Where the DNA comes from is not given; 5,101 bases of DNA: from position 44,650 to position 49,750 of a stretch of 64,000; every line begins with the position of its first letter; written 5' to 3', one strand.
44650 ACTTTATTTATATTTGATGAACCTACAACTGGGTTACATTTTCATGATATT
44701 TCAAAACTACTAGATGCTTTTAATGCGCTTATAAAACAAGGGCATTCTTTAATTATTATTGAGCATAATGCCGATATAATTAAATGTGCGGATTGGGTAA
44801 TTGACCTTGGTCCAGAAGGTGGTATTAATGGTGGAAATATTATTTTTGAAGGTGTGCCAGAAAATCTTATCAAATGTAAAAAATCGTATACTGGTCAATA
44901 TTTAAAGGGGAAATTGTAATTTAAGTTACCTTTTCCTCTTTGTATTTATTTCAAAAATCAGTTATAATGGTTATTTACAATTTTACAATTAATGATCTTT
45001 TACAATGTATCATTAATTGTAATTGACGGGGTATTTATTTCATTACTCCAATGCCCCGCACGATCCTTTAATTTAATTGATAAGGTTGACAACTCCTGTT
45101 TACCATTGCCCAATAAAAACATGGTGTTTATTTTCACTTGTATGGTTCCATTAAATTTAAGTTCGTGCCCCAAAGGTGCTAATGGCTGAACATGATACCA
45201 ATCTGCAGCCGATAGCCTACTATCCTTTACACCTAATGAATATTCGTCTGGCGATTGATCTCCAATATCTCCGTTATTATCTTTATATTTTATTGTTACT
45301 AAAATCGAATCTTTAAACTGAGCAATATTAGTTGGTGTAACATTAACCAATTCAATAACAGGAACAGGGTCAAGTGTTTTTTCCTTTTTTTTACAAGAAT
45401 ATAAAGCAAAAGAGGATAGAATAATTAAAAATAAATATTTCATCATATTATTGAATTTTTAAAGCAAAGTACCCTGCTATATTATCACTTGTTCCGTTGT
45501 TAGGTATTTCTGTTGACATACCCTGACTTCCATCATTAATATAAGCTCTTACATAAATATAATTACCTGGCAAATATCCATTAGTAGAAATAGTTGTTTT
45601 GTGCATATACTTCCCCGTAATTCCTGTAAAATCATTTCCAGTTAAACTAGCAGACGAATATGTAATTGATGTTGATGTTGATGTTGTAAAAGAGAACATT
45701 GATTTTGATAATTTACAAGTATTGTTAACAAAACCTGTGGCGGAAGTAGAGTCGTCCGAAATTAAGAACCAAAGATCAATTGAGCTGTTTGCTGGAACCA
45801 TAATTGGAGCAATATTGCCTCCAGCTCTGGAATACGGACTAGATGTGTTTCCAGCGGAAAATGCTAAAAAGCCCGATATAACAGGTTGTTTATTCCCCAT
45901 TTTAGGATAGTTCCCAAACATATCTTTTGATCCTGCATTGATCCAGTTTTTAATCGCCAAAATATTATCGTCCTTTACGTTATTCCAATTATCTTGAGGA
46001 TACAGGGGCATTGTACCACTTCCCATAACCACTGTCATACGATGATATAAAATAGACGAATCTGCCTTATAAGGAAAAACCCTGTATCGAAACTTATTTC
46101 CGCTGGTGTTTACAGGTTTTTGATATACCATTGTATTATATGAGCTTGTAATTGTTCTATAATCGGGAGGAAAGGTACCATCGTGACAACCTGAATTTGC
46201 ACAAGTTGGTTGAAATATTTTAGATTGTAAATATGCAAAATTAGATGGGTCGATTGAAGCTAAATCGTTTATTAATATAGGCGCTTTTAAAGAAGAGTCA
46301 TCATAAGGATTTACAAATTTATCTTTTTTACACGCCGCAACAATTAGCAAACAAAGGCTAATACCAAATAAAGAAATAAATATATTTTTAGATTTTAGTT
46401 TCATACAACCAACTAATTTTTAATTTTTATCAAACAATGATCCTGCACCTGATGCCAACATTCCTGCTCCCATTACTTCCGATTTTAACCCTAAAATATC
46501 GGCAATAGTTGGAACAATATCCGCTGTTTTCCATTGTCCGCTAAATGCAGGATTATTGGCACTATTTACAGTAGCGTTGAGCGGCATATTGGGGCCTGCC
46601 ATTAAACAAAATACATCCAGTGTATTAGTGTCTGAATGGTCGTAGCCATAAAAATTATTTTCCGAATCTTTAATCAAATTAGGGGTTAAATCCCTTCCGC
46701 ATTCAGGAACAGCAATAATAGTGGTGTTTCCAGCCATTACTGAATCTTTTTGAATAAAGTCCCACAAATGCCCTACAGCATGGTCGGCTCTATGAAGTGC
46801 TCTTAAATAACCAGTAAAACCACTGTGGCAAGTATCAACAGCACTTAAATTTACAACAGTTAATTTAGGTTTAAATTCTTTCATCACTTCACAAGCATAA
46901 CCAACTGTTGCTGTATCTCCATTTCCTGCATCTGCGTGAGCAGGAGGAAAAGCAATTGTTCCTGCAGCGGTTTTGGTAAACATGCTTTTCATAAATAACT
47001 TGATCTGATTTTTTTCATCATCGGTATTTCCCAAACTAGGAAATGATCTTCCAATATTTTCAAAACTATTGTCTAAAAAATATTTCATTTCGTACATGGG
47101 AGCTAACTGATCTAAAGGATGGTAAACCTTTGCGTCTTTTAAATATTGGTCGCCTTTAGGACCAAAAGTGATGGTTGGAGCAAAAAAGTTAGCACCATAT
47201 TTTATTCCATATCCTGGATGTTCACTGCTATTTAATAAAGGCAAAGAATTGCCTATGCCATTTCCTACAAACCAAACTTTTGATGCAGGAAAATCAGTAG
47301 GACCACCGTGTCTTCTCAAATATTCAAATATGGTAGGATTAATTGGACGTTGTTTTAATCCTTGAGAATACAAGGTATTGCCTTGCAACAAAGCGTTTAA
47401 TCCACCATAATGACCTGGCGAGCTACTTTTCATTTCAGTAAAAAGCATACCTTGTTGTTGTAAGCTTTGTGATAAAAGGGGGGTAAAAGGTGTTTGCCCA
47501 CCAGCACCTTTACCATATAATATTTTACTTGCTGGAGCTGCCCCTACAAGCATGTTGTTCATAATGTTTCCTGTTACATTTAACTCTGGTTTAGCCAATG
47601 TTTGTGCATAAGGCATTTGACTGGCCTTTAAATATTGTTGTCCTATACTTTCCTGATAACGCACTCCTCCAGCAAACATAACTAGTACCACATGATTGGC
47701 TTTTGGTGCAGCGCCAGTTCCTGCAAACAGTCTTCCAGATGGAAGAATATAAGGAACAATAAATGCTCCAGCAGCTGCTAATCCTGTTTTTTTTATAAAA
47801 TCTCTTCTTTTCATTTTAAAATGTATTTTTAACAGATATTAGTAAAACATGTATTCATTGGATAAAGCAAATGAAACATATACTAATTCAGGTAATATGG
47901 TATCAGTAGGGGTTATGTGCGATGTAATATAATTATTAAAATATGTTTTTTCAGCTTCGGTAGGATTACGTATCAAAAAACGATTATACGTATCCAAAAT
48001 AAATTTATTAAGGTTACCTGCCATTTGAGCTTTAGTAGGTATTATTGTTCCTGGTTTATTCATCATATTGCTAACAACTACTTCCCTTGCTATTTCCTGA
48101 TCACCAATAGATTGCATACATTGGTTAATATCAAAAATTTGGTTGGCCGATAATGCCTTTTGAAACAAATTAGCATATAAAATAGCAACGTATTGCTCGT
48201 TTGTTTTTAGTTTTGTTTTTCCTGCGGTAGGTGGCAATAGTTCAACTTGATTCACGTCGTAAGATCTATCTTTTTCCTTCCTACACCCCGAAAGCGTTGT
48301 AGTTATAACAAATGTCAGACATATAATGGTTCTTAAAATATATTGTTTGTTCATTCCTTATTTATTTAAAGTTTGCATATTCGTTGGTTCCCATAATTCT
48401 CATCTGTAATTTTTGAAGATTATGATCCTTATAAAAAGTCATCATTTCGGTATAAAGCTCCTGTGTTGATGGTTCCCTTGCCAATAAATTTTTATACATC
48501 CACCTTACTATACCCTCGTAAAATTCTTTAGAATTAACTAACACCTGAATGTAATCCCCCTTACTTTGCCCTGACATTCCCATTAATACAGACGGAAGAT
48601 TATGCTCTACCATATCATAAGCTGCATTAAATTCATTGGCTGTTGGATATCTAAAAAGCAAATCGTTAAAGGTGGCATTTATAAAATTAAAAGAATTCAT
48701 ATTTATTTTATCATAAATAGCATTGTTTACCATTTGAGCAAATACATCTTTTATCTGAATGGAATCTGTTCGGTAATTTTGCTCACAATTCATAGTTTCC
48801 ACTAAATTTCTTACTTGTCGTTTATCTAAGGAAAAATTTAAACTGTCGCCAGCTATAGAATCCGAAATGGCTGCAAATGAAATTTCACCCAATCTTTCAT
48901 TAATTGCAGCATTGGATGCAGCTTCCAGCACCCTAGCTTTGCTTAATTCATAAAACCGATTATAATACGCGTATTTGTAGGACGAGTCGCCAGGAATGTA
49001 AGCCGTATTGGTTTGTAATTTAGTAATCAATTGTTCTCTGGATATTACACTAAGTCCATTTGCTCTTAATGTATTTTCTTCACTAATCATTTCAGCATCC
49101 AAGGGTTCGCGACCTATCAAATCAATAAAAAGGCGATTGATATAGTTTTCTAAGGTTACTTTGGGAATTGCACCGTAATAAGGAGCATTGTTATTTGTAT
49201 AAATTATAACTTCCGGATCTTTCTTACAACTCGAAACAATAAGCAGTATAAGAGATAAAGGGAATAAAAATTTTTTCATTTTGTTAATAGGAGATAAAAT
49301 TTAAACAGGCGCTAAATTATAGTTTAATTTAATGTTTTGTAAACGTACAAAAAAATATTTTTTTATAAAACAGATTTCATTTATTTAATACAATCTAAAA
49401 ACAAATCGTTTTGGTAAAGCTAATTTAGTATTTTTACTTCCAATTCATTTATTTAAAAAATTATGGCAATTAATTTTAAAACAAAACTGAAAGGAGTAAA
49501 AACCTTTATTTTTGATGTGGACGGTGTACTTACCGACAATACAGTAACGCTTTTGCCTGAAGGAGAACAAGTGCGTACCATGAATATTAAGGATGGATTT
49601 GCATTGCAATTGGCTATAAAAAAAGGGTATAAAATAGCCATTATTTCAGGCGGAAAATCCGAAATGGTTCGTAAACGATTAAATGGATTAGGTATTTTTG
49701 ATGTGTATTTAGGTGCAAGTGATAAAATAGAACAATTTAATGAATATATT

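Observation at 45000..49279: Five-gene, fully exported envelope operon resembling a split PSCyt/DUF1549-type plus DUF1501-type pair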

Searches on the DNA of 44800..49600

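Call 70: search_rna_families(source=window, start=44800, end=49600, threshold=evalue, max_evalue=1)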
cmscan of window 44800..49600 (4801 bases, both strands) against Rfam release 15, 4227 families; matches with E-value up to 1: 1.
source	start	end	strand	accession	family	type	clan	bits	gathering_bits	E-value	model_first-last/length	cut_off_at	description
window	49345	49423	-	RF02077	STnc220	Gene; sRNA;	-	26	60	0.28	1-79/79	no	Salmonella enterica sRNA STnc220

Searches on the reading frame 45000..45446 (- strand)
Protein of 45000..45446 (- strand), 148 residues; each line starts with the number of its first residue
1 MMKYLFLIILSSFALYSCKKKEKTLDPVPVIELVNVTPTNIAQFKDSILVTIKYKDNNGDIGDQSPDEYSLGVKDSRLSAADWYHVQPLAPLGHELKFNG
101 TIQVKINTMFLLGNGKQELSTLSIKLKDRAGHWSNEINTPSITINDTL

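Call 3: search_protein_families(library=pfam, proteins=[window:45000-45446:-], max_evalue=1)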
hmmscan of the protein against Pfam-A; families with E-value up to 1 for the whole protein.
window:45000-45446:- (148 aa): 1 family
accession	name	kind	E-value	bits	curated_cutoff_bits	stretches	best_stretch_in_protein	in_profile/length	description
PF04492.19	Phage_rep_O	-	0.11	13.4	28.7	1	6-47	34-72/95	Bacteriophage replication protein O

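Call 4: search_protein_families(library=ncbifam, proteins=[window:45000-45446:-], max_evalue=1)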
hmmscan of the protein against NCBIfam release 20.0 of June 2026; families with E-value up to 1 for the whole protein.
window:45000-45446:- (148 aa): 2 families
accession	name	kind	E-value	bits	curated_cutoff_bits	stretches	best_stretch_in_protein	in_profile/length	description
NF052634.1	Riean_0653_fam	subfamily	0.039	14.9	57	1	2-27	1-26/176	Riean_0653 family protein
TIGR02222.1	chap_CsaA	subfamily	0.14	12.2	119.65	1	20-60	52-90/107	export-related chaperone CsaA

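Call 53: search_protein_families(library=pfam, proteins=[window:45000-45446:-], max_evalue=1)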
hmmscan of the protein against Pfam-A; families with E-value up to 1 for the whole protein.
window:45000-45446:- (148 aa): 1 family
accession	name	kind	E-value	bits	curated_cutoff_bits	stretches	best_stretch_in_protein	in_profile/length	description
PF04492.19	Phage_rep_O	-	0.11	13.4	28.7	1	6-47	34-72/95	Bacteriophage replication protein O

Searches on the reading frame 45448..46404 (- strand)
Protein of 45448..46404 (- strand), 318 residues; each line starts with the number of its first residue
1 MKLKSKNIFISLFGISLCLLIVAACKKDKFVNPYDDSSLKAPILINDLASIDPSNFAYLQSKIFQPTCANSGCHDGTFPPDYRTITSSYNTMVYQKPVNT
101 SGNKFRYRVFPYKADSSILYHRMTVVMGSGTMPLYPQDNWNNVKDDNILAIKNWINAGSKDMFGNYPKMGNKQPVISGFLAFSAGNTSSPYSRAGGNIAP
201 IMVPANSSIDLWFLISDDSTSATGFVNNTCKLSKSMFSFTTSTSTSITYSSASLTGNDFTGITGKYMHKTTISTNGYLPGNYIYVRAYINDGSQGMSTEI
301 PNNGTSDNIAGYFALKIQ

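Call 3: search_protein_families(library=pfam, proteins=[window:45448-46404:-], max_evalue=1)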
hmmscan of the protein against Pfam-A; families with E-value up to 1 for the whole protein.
window:45448-46404:- (318 aa): 0 families

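Call 4: search_protein_families(library=ncbifam, proteins=[window:45448-46404:-], max_evalue=1)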
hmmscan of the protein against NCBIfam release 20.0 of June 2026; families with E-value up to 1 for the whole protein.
window:45448-46404:- (318 aa): 2 families
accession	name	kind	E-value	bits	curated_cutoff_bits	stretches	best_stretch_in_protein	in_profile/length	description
TIGR03806.1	chp_HNE_0200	subfamily_domain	0.003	16.8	313.3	1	85-156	242-312/314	SO2930 family diheme c-type cytochrome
NF033202.0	GW_glycos_SH3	domain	0.11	12.9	50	1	82-114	12-44/81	GW domain-containing glycosaminoglycan-binding protein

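Call 19: find_homologous_proteins(query=window:45448-46404:-, max_evalue=0.001)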
Query window:45448-46404:- (318 aa): 459 proteins with E <= 0.001 among 1161 candidates; the best 120 are listed.
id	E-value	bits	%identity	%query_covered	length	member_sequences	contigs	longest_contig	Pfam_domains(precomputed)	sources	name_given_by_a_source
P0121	1.1e-210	717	100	100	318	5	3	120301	-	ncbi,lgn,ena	-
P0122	8.1e-181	618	86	100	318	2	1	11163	-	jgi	jgi:hypothetical protein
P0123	3.7e-152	524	73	100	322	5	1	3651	-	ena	-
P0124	1.0e-131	457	63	100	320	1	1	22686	-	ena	-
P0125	9.0e-131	454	62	98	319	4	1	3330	-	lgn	-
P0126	2.1e-127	443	61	100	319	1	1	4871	-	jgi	jgi:hypothetical protein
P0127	3.1e-127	442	61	98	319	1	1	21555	-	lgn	-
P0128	1.3e-126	440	63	100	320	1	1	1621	-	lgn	-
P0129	1.1e-125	437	61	98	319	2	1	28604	-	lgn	-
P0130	8.0e-123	428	58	100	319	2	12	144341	-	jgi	jgi:hypothetical protein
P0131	1.2e-122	427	59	98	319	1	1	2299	-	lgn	-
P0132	8.0e-121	421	62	96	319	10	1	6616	-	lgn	-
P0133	1.8e-119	417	55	100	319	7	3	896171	-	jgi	jgi:hypothetical protein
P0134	3.9e-118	413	57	97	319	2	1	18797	-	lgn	-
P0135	8.4e-118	411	59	99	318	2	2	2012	-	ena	-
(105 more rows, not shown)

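Call 22: search_protein_families(library=pfam, alignment_id=A2, max_evalue=1)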
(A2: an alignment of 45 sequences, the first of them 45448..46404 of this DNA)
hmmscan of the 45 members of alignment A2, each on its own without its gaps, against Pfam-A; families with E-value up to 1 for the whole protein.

A. member 1, window:45448-46404:- (318 aa): 0 families

B. families by the number of members that match (of 45 scanned): 6 families
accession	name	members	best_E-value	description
PF16390.11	DUF4999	3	0.029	Domain of unknown function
PF11279.13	DUF3080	1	0.04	Protein of unknown function (DUF3080)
PF24175.2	SU10_adaptor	1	0.051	SU10 adaptor protein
PF11487.14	RestrictionSfiI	1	0.061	Type II restriction enzyme SfiI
PF09046.15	AvrPtoB-E3_ubiq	1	0.1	AvrPtoB E3 ubiquitin ligase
PF25721.1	T4_Y03C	1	0.15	Phage T4 Y03C protein family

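Call 31: predict_structure(alignment_id=A2)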
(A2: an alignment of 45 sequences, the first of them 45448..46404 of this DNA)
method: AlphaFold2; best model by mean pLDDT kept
length: 318 residues; sequences in the alignment: 45
mean_pLDDT: 84.6   pTM: 0.61
mean pLDDT of the five models: 84.6, 83.3, 83.0, 81.7, 79.2
residues with pLDDT >= 90: 144; 70-90: 131; 50-70: 39; < 50: 4
segments of 3 or more residues with pLDDT < 50: none
pLDDT, mean of each block of 10 residues (from residue 1): 72 94 83 73 55 83 68 60 77 81 82 93 80 65 88 94 80 87 95 87 98 93 93 92 96 91 94 96 96 88 80 95
secondary structure, 60 per line:
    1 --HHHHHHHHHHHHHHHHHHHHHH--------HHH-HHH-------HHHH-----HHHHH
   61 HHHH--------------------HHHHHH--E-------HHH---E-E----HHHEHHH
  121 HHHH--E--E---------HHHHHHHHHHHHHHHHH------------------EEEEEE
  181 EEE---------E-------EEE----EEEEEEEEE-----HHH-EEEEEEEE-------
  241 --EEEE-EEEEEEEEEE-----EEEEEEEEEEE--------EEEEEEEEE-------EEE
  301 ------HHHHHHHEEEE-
elements in order: H3-24 H47-50 H56-64 H85-90 H118-124 H140-156 E175-183 E201-203 E208-216 E226-233 E243-246 E248-257 E263-273 E282-290 E298-300 H307-313 E314-317

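Call 35: fold_search(model_id=the predicted structure, library=pdb)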
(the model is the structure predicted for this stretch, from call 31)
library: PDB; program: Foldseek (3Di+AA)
matches with E <= 10: 1759; with E <= 0.001: 4
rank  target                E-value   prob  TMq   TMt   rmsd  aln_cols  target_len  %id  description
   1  2jht_A                4.2e-04  1.00  0.24  0.47   7.8       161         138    9  CRYSTAL STRUCTURE OF RHOGDI K135T,K138T,K141T MUTANT (released 2007-05-08)
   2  1fst_B                6.7e-04  1.00  0.26  0.48   8.0       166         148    8  CRYSTAL STRUCTURE OF TRUNCATED HUMAN RHOGDI TRIPLE MUTANT (released 2001-05-02)
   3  5hnp_B                9.1e-04  1.00  0.24  0.41   6.9       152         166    8  The structure of the kdo-capped saccharide binding subunit of the O-12 specific ABC transporter, Wzt (released 2016-03-09)
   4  1ds6_B                9.6e-04  0.95  0.23  0.36  16.9       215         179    9  CRYSTAL STRUCTURE OF A RAC-RHOGDI COMPLEX (released 2000-07-12)
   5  5h1d                  1.2e-03  1.00  0.24  0.48   7.6       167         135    8  Crystal structure of C-terminal of RhoGDI2 (released 2016-10-26)
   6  1fst_A                1.4e-03  0.99  0.23  0.44   7.9       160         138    9  CRYSTAL STRUCTURE OF TRUNCATED HUMAN RHOGDI TRIPLE MUTANT (released 2001-05-02)
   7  1hh4_D                1.5e-03  0.91  0.24  0.37  18.3       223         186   11  Rac1-RhoGDI complex involved in NADPH oxidase activation (released 2001-08-28)
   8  2jhs                  1.9e-03  0.99  0.25  0.50   7.5       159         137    9  CRYSTAL STRUCTURE OF RHOGDI K135H,K138H,K141H MUTANT (released 2007-05-08)
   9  8gk6_A                1.9e-03  0.99  0.23  0.49   7.6       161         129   14  Crystal structure of extracellular domain of CNNM4 from Echinococcus granulosus (released 2023-12-13)
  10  5hno_C                2.0e-03  1.00  0.24  0.40   6.9       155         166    8  The structure of the kdo-capped saccharide binding subunit of the O-12 specific ABC transporter, Wzt (released 2016-03-09)
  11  5aoz                  2.0e-03  0.97  0.19  0.37  10.3       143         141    9  High resolution SeMet structure of the third cohesin from Ruminococcus flavefaciens scaffoldin protein, ScaB (released 2016-09-28)
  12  1rho_C                2.1e-03  1.00  0.26  0.52   7.2       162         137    9  STRUCTURE OF RHO GUANINE NUCLEOTIDE DISSOCIATION INHIBITOR (released 1997-10-15)
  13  3qw9_B                2.2e-03  0.99  0.25  0.42   8.2       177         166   10  Crystal structure of betaglycan ZP-C domain (released 2011-04-06)
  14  8gk6_B                2.4e-03  0.99  0.23  0.48   7.9       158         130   13  Crystal structure of extracellular domain of CNNM4 from Echinococcus granulosus (released 2023-12-13)
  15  4ajv                  2.4e-03  0.99  0.25  0.45   9.8       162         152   14  Structure of mouse ZP-C domain of TGF-Beta-Receptor-3 (released 2013-02-27)
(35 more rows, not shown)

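Call 36: find_encoding_contigs(protein=P0121, flank=6000, max_places=3)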
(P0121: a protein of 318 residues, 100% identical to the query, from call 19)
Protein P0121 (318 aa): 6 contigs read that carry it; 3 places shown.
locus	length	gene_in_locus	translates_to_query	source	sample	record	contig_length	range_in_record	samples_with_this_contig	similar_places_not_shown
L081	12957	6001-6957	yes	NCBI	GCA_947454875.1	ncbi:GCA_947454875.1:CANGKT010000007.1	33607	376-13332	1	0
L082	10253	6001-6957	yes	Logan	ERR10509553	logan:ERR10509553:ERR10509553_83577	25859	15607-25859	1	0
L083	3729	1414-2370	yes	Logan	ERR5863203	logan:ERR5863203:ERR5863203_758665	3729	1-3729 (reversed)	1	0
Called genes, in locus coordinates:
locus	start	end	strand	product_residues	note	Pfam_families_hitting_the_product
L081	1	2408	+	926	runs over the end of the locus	?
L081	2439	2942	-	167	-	PF08282:Hydrolase_3 (faint), PF00702:Hydrolase (weak), PF13419:HAD_2 (weak)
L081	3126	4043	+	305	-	PF00427:PBS_linker_poly (faint)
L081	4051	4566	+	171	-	-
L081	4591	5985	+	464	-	-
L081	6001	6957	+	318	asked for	-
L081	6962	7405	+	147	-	-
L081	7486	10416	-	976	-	PF00005:ABC_tran (faint), PF02463:SMC_N (faint), PF13191:AAA_16 (faint), PF13555:AAA_29 (faint), PF20703:nSTAND1 (faint), PF13304:AAA_21 (faint), PF17760:UvrA_inter, PF17755:UvrA_DNA-bind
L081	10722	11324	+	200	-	PF04542:Sigma70_r2, PF08281:Sigma70_r4_2, PF04545:Sigma70_r4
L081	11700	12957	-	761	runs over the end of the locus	PF01734:Patatin (weak)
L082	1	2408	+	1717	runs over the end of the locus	PF21722:Gly_rich_2, PF19081:Ig_7 (faint), PF21722:Gly_rich_2, PF00801:PKD (weak), PF18911:PKD_4, PF13585:CHU_C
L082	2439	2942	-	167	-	PF08282:Hydrolase_3 (faint), PF00702:Hydrolase (weak), PF13419:HAD_2 (weak)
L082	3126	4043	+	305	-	PF00427:PBS_linker_poly (faint)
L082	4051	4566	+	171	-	-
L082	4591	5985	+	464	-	-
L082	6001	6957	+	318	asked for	-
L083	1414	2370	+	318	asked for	-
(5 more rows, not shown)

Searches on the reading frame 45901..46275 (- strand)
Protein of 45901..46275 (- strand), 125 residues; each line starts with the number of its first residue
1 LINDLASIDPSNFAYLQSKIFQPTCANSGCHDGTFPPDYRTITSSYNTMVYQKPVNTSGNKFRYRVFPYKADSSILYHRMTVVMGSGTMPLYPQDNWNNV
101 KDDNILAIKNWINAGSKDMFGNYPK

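Call 66: search_solved_structures(query=A7, max_evalue=10, show_alignments=4)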
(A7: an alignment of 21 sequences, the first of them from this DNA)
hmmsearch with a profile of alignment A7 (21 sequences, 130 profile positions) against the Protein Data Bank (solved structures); distinct sequences matched with E-value up to 10: 0.

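Call 67: search_protein_families(library=pfam, alignment_id=A7, max_evalue=10)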
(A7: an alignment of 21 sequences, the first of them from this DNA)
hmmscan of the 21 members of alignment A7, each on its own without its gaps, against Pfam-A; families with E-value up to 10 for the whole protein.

A. member 1, seq(125 aa): 1 family
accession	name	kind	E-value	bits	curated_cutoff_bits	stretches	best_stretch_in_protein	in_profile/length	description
PF09698.15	GSu_C4xC__C2xCH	-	0.086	14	21.7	1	24-39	1-17/36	Geobacter CxxxxCH...CXXCH motif (GSu_C4xC__C2xCH)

B. families by the number of members that match (of 21 scanned): 5 families
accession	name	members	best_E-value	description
PF09698.15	GSu_C4xC__C2xCH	2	0.086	Geobacter CxxxxCH...CXXCH motif (GSu_C4xC__C2xCH)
PF11279.13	DUF3080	1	0.0081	Protein of unknown function (DUF3080)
PF16820.11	PKD_3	1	0.14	PKD-like domain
PF12234.13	Rav1p_C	1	0.19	RAVE protein 1 C terminal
PF02469.27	Fasciclin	1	0.19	Fasciclin domain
